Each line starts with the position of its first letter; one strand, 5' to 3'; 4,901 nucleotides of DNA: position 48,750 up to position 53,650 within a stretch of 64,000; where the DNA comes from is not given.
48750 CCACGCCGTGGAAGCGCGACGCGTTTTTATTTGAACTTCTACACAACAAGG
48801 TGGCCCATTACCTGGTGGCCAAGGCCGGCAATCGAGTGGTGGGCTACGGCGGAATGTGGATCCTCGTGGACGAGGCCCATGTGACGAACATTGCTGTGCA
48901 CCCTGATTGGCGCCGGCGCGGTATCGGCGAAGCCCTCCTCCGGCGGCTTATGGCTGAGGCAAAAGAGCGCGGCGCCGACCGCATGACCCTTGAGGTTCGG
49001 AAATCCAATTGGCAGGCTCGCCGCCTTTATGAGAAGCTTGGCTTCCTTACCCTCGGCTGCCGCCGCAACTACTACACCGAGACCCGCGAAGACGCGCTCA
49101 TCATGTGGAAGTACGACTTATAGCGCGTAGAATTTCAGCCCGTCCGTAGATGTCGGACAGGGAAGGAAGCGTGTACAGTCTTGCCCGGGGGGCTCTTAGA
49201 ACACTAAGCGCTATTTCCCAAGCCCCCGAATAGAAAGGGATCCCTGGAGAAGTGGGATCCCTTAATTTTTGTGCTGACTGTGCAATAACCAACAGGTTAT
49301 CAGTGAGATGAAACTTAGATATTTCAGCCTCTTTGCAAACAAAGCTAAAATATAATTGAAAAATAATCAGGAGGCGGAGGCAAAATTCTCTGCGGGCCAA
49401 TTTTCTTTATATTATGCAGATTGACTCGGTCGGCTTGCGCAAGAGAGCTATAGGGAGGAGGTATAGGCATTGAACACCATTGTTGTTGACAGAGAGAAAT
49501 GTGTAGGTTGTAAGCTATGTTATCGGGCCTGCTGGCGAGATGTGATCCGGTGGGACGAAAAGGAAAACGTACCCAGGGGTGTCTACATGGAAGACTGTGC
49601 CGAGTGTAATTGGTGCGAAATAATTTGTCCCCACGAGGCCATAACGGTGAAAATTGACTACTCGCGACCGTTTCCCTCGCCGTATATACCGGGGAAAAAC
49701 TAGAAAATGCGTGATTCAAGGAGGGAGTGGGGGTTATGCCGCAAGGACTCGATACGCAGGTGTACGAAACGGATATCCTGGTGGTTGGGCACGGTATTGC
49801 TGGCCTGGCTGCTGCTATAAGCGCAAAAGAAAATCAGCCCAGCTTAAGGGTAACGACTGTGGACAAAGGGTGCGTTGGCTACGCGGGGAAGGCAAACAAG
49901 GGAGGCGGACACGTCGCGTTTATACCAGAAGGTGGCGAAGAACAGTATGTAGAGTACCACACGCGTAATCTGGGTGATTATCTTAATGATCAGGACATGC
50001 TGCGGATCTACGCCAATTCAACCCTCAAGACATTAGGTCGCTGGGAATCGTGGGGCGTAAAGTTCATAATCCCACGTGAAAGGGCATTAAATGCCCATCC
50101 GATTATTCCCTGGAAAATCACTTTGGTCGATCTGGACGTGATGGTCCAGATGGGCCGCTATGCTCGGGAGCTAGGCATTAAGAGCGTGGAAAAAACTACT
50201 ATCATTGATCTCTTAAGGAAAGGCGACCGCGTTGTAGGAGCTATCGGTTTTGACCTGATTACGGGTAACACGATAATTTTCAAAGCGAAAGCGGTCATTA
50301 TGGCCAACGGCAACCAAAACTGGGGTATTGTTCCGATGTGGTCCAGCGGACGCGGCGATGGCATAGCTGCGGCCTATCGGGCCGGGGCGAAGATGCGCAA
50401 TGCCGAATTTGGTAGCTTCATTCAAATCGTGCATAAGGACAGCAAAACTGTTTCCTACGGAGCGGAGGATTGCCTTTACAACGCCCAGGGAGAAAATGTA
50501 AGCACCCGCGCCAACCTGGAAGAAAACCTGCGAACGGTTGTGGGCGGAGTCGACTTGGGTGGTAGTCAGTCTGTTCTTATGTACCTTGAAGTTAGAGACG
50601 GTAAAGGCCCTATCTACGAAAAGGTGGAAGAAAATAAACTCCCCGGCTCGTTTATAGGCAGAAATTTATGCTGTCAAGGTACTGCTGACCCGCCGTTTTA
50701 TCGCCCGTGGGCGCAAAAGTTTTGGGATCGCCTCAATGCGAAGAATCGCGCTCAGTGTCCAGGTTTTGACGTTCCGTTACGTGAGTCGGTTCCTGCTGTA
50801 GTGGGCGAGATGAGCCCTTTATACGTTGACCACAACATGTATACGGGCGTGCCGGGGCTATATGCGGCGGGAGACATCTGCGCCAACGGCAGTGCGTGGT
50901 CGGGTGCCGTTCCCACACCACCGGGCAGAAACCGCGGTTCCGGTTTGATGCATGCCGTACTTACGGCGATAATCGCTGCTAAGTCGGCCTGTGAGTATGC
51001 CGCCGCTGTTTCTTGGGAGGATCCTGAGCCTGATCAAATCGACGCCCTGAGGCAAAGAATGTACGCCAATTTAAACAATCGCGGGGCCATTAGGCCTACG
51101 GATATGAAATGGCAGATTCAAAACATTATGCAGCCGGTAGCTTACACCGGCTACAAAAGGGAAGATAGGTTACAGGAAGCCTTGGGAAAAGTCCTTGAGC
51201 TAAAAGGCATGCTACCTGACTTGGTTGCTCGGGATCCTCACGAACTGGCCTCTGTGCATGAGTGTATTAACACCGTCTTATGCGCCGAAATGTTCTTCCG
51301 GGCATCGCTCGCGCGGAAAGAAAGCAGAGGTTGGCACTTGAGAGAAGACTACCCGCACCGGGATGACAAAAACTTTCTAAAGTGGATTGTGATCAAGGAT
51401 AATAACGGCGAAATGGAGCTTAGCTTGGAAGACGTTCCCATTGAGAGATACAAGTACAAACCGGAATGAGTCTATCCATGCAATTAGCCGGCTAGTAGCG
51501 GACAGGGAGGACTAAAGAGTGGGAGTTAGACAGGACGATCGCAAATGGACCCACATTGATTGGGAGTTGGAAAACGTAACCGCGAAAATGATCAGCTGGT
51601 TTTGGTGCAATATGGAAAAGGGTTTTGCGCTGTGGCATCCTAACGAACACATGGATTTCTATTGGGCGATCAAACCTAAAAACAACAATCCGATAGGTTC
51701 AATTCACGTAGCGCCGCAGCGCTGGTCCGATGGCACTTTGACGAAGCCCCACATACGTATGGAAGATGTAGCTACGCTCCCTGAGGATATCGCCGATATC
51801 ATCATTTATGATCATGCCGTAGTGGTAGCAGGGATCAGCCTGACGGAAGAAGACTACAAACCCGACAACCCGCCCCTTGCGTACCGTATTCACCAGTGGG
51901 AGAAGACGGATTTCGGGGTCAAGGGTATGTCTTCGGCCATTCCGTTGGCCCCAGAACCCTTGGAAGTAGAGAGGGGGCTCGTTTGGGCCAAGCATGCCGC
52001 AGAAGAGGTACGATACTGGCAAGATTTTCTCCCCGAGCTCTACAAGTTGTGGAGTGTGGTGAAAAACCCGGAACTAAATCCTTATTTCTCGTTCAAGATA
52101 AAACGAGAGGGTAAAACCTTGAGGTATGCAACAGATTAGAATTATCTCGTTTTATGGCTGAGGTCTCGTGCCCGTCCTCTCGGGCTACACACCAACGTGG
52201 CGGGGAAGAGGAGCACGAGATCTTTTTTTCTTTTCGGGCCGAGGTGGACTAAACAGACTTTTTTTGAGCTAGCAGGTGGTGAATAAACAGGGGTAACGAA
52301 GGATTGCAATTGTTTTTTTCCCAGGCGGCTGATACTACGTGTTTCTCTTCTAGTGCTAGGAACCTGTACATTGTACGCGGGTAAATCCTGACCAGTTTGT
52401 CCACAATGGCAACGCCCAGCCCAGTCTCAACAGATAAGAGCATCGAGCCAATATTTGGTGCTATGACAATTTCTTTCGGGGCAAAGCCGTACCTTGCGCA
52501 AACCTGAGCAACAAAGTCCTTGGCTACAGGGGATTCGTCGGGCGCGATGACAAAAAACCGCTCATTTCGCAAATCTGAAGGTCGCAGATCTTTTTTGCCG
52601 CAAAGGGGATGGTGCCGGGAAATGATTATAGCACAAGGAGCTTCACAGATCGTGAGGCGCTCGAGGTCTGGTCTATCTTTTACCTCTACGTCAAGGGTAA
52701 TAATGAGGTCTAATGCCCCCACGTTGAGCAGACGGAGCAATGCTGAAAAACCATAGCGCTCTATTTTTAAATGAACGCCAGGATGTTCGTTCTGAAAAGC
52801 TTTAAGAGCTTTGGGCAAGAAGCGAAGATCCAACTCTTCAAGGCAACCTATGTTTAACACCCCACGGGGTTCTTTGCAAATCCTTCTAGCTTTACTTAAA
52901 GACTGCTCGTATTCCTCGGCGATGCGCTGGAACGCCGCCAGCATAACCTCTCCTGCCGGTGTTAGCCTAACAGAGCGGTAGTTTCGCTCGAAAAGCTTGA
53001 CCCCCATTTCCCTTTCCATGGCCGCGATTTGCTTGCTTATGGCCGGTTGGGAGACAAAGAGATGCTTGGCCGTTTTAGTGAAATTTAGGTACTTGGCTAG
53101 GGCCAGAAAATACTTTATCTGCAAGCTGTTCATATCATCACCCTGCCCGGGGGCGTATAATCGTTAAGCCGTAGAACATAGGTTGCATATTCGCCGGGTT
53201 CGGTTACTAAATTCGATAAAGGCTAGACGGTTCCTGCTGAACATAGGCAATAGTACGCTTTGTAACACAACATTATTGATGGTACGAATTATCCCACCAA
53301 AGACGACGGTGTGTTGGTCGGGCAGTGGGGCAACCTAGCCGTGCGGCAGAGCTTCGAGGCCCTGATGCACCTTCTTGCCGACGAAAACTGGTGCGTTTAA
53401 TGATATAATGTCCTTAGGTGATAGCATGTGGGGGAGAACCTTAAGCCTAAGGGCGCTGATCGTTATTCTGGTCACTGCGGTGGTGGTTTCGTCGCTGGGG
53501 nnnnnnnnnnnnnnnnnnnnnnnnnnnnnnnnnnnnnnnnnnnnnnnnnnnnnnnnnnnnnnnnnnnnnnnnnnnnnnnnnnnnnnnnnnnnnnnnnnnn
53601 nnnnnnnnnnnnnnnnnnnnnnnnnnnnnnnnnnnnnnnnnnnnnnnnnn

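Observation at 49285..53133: AprB/AprA-like redox pair + PhlG-like C-C hydrolase + LysR: candidate undescribed anaerobic polyphenol-catabolism cassette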

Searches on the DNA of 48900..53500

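Call 103: search_rna_families(source=window, start=48900, end=53500, threshold=evalue, max_evalue=1)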
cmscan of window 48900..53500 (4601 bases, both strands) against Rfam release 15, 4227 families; matches with E-value up to 1: 0.
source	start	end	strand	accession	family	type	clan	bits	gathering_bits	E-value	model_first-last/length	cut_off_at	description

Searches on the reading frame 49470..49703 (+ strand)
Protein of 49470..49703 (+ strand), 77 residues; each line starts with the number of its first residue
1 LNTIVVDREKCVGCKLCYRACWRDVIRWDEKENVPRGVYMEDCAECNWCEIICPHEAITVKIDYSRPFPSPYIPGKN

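Call 3: search_protein_families(library=pfam, proteins=[window:49470-49703:+], max_evalue=0.01)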
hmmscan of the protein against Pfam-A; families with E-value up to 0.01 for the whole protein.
window:49470-49703:+ (77 aa): 11 families
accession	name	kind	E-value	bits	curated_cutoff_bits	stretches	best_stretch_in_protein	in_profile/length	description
PF00037.32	Fer4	-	2.4e-10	40.2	21.1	2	4-21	1-18/24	4Fe-4S binding domain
PF14697.11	Fer4_21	-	1.1e-09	38.6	35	1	5-59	2-58/59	4Fe-4S dicluster domain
PF12838.12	Fer4_7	-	2.4e-08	34.8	27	1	10-57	1-52/52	4Fe-4S dicluster domain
PF13187.11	Fer4_9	-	2.8e-07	30.9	27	1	10-58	1-52/52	4Fe-4S dicluster domain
PF12837.12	Fer4_6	-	5e-07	29.8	25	1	4-21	2-19/24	4Fe-4S binding domain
PF13237.11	Fer4_10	-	9.1e-07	29.2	25.5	1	4-54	2-53/53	4Fe-4S dicluster domain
PF13484.11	Fer4_16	-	7.4e-06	27.1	30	0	43-61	2-20/66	4Fe-4S double cluster binding domain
PF12797.12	Fer4_2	-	0.00014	22.1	24.5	1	4-21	3-20/22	4Fe-4S binding domain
PF25160.1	LdpA_Fe-S-bd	-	0.00059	20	27.6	0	36-60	21-45/49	LdpA Fe-S cluster-binding domain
PF12800.12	Fer4_4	-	0.00066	20.3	24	0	9-21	2-14/17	4Fe-4S binding domain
PF13534.11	Fer4_17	-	0.00075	20.4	22.2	1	27-56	30-59/61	4Fe-4S dicluster domain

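Call 4: search_protein_families(library=ncbifam, proteins=[window:49470-49703:+], max_evalue=0.01)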
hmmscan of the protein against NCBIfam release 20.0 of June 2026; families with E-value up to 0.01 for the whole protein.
window:49470-49703:+ (77 aa): 66 families (the best 25 are shown)
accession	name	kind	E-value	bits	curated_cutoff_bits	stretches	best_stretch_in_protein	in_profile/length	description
NF040864.1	HgcB_ferredoxin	equivalog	1e-10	41.3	99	1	2-62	7-65/93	mercury methylation ferredoxin HgcB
NF045874.1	Vhu_polyferre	exception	6.9e-10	38.2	600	1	3-69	190-254/381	F420-non-reducing hydrogenase associated-polyferredoxin VhuB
NF006221.0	PRK08348.1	subfamily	8.1e-09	35.3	124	1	3-63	38-97/136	NADH-plastoquinone oxidoreductase subunit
NF006183.0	PRK08318.1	equivalog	1.4e-08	34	335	1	5-60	338-397/422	NAD-dependent dihydropyrimidine dehydrogenase subunit PreA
TIGR01944.1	rnfB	subfamily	5.9e-08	32.5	68.7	1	3-61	107-163/190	RnfABCDGE type electron transport complex subunit B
NF042909.1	FMH_DH_FwdF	exception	6.4e-08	32.1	375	1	2-62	171-246/336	tungsten-dependent formylmethanofuran dehydrogenase subunit FwdF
TIGR01971.1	NuoI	subfamily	1e-07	31.5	113.05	1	7-64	40-104/121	NADH-quinone oxidoreductase, chain I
NF042987.1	OGOR_delta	exception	1.2e-07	31.8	125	1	3-61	25-88/89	2-oxoglutarate ferredoxin oxidoreductase subunit delta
NF038196.1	ferrodoxin_EFR1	subfamily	1.8e-07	31.5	75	1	4-61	180-232/242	EFR1 family ferrodoxin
NF043039.1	HgcAB_like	equivalog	2.8e-07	30.5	285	1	3-58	294-349/350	HgcAB-like fusion protein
TIGR02700.1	flavo_MJ0208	hypoth_equivalog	6.9e-07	28.8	251.35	1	5-60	144-196/234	dihydromethanopterin reductase (acceptor)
TIGR02936.1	fdxN_nitrog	equivalog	1.3e-06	28.4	80.55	1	6-32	18-44/91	ferredoxin III, nif-specific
NF040684.1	PorD_Arch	equivalog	1.3e-06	28.4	120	1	5-61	28-82/85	pyruvate synthase subunit PorD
NF040770.1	hetero_SS_HdrA2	exception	1.7e-06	26.5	1100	1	4-61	572-626/777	CoB-CoM heterodisulfide reductase HdrA2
TIGR02179.1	PorD_KorD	subfamily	1.9e-06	27.9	60.05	1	5-32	21-48/78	2-oxoacid:acceptor oxidoreductase, delta subunit, pyruvate/2-ketoisovalerate family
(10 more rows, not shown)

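Call 102: search_solved_structures(query=window:49470-49703:+, max_evalue=0.01)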
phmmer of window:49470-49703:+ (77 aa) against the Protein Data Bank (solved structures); distinct sequences matched with E-value up to 0.01: 113 (the best 60 are shown).
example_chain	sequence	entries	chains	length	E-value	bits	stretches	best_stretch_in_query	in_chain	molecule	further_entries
5t5i_F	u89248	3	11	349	1.6e-13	53.6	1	5-69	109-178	Tungsten formylmethanofuran dehydrogenase subunit fwdF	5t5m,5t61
9sw6_H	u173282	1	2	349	2.8e-13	52.8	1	4-63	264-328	Tungsten formylmethanofuran dehydrogenase, subunit F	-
7bkb_K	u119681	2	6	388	8.5e-13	51.3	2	4-61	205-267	Formylmethanofuran dehydrogenase, subunit F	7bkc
9sw6_G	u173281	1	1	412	6.5e-08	35.6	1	5-66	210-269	Polyferredoxin protein MvhB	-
9sfi_T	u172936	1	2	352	1.4e-07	34.6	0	4-61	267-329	4Fe-4S ferredoxin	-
6l4u_C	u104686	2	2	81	2.7e-07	33.7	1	8-62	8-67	Photosystem I iron-sulfur center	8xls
7f4v_aC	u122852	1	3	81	2.8e-07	33.6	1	8-62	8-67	Photosystem I iron-sulfur center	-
8jw0_c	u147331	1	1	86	3e-07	33.5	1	9-64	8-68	Photosystem I PsaC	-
9e0j_K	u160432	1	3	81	3.3e-07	33.4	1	8-62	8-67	Photosystem I iron-sulfur center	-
8jze_c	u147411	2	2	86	3.4e-07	33.3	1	9-63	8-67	Photosystem I PsaC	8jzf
8jjr_c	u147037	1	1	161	4.1e-07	33.1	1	9-63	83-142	PsaC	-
8zeh_c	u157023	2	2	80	4.1e-07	33.1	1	9-62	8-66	Photosystem I iron-sulfur center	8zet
5zji_C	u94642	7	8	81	4.2e-07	33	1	8-62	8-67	photosystem I subunit VII | Photosystem I iron-sulfur center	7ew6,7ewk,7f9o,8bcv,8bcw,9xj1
7qco_C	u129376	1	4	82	5.9e-07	32.6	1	8-65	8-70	Photosystem I iron-sulfur center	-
9xj9_C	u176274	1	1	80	6.3e-07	32.5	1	9-62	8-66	Photosystem I iron-sulfur center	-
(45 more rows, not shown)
